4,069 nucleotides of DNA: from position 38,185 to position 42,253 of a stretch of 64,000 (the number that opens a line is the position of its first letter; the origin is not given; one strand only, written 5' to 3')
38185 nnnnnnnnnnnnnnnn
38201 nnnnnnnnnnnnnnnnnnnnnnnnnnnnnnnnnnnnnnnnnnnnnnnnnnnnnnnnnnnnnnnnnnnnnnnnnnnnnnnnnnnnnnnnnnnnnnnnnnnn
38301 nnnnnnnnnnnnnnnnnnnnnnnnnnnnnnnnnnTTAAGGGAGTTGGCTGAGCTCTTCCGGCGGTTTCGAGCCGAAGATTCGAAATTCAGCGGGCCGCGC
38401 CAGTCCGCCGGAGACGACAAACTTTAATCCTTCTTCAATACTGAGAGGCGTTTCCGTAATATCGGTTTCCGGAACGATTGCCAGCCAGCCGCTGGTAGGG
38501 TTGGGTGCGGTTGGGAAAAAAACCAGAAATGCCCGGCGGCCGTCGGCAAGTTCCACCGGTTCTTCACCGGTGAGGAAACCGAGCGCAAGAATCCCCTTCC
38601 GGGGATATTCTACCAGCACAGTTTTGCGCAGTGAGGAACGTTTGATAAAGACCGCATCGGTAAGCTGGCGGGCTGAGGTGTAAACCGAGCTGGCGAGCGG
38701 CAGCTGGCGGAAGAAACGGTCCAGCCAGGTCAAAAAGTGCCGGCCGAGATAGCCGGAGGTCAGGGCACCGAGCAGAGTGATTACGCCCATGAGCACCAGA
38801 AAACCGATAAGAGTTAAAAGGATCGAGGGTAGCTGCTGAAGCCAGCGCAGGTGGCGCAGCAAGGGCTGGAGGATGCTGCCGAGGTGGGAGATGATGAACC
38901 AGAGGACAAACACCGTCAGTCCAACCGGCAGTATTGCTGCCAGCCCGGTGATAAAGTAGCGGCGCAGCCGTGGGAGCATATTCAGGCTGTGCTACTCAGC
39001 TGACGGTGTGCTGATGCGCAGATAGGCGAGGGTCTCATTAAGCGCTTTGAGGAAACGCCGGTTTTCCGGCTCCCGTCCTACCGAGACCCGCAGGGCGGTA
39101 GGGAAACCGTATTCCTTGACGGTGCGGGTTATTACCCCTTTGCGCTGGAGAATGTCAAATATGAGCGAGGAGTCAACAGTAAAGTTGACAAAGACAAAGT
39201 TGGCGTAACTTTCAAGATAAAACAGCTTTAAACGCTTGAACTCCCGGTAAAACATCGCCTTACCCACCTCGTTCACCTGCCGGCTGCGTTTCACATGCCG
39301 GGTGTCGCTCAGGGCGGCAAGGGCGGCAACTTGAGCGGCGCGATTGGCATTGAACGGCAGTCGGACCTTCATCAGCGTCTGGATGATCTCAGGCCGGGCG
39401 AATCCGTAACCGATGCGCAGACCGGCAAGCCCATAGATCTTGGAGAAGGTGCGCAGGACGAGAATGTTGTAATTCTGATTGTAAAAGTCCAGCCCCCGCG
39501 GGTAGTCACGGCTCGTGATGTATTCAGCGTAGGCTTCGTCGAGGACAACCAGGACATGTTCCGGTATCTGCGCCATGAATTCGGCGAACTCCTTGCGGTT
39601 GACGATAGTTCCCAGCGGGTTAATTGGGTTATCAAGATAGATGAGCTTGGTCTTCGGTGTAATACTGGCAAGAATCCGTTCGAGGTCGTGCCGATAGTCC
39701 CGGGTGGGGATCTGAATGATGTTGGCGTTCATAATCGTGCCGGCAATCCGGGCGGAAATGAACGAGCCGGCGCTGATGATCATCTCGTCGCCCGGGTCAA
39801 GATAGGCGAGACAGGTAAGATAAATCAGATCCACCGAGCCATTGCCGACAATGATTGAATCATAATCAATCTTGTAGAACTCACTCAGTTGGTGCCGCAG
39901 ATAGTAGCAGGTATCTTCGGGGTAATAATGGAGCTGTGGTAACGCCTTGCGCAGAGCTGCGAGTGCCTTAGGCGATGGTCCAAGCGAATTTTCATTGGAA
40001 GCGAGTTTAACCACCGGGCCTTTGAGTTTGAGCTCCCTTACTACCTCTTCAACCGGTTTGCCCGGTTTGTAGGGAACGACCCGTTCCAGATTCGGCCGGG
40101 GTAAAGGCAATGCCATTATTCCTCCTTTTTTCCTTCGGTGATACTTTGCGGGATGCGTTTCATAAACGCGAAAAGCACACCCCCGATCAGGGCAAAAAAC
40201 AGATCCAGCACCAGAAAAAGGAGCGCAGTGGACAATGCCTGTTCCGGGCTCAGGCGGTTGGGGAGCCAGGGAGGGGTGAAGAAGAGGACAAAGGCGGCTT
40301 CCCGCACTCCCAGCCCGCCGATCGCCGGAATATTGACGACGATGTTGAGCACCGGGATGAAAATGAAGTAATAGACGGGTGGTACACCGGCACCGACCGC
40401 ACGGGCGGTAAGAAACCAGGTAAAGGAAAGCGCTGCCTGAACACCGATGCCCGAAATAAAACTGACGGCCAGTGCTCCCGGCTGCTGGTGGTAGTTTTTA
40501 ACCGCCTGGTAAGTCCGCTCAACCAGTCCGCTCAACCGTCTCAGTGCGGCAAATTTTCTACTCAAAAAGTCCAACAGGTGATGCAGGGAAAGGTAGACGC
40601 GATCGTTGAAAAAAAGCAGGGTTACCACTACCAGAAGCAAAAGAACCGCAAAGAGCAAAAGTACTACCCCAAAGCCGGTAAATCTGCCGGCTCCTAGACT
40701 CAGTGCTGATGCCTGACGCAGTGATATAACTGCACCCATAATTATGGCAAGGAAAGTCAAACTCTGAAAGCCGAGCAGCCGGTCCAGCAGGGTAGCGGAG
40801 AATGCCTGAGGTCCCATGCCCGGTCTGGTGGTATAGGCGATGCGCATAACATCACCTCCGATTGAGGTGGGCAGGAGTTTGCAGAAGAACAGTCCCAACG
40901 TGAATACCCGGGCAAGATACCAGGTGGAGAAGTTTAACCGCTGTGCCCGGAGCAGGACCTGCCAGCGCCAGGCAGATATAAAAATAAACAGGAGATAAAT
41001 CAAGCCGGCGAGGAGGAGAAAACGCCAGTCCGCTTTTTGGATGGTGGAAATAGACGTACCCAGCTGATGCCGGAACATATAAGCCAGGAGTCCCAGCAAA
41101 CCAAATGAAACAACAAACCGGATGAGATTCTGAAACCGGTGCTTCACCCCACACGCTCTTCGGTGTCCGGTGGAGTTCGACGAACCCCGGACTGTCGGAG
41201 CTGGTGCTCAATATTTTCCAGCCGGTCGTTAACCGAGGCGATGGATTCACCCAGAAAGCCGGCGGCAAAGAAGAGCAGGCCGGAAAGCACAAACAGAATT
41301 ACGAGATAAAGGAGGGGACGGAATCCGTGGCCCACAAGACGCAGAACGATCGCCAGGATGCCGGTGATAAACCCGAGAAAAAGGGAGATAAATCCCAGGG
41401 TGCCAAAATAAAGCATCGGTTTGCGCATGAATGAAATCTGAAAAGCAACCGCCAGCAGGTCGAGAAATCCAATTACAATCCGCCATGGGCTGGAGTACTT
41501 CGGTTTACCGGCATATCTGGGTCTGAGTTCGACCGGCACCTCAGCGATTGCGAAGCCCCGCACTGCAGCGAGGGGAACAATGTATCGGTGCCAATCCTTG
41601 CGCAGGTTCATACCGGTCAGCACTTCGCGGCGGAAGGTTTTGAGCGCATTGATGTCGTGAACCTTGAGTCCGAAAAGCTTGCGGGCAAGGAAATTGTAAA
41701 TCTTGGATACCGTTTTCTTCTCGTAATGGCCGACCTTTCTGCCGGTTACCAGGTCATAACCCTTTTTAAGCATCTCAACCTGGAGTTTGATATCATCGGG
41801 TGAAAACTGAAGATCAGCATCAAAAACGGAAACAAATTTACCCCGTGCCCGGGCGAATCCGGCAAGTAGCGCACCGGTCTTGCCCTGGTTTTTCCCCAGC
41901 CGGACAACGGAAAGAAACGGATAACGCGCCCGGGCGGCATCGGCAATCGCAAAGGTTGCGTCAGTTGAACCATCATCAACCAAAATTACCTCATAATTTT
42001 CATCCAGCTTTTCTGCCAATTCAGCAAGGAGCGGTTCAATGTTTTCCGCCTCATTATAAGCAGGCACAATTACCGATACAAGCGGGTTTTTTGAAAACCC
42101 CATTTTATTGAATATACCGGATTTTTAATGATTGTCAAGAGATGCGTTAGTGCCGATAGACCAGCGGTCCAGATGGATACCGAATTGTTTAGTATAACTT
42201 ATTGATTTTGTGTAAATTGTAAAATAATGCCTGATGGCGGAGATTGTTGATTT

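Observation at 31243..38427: Sigma-54 activator with atypical sensor domain next to a sigma-54-like promoter driving a tldD-pmbA-Lon-like proteolysis operon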

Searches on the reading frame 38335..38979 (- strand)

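Call 3: search_protein_families(library=pfam, proteins=[window:38335-38979:-])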
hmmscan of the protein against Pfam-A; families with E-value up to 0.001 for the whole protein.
window:38335-38979:- (214 aa): 1 family
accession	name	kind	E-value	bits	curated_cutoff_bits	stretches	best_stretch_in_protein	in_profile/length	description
PF04367.18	DUF502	-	6.9e-28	97.1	23.8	1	61-163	1-107/107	Protein of unknown function (DUF502)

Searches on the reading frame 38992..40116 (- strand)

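Call 3: search_protein_families(library=pfam, proteins=[window:38992-40116:-])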
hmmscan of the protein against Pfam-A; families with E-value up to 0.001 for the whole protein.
window:38992-40116:- (374 aa): 3 families
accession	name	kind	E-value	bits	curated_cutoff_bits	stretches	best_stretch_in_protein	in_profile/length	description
PF00155.27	Aminotran_1_2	-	3.8e-48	164.9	19.7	1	35-359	3-361/361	Aminotransferase class I and II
PF00266.25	Aminotran_5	-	1.3e-05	24.8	21.5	1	71-195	46-177/371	Aminotransferase class-V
PF01053.26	Cys_Met_Meta_PP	-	1.6e-05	24.1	27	1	101-198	83-178/381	Cys/Met metabolism PLP-dependent enzyme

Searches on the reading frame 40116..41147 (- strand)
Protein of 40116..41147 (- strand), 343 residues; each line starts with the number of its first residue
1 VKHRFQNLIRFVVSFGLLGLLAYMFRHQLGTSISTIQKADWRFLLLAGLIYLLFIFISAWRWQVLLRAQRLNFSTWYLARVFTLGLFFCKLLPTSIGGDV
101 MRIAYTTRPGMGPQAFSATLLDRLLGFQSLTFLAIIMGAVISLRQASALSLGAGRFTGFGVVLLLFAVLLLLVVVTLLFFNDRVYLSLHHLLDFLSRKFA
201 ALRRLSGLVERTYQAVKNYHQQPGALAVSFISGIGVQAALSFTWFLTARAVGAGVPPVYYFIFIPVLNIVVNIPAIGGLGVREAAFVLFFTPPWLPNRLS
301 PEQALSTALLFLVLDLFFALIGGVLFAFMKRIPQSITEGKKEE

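Call 3: search_protein_families(library=pfam, proteins=[window:40116-41147:-])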
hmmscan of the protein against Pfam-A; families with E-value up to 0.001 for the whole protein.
window:40116-41147:- (343 aa): 1 family
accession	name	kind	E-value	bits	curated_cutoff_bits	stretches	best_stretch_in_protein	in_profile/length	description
PF03706.18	LPG_synthase_TM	-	4.9e-36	125.2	33.4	1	8-322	2-301/302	Lysylphosphatidylglycerol synthase TM region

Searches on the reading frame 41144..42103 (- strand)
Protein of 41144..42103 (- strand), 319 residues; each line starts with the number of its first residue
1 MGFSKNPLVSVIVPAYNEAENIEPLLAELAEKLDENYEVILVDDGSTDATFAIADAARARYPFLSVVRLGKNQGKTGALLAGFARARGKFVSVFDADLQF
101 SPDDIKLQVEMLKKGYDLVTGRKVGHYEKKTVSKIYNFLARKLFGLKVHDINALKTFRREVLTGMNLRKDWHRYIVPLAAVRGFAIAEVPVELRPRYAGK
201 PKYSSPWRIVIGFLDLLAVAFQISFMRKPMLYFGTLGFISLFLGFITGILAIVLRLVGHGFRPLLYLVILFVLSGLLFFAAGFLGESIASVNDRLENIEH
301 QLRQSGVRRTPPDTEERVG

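Call 3: search_protein_families(library=pfam, proteins=[window:41144-42103:-])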
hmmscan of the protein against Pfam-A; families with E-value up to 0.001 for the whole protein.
window:41144-42103:- (319 aa): 3 families
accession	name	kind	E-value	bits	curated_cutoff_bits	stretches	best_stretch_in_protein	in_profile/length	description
PF00535.33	Glycos_transf_2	-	2.3e-35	122.5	23.3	1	10-135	1-127/168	Glycosyl transferase family 2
PF13641.12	Glyco_tranf_2_3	-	5.7e-14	53.1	27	1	9-139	3-140/230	Glycosyltransferase like family 2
PF10111.15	Glyco_tranf_2_2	-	7.8e-06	26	27.3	1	10-111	1-105/276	Glycosyltransferase like family 2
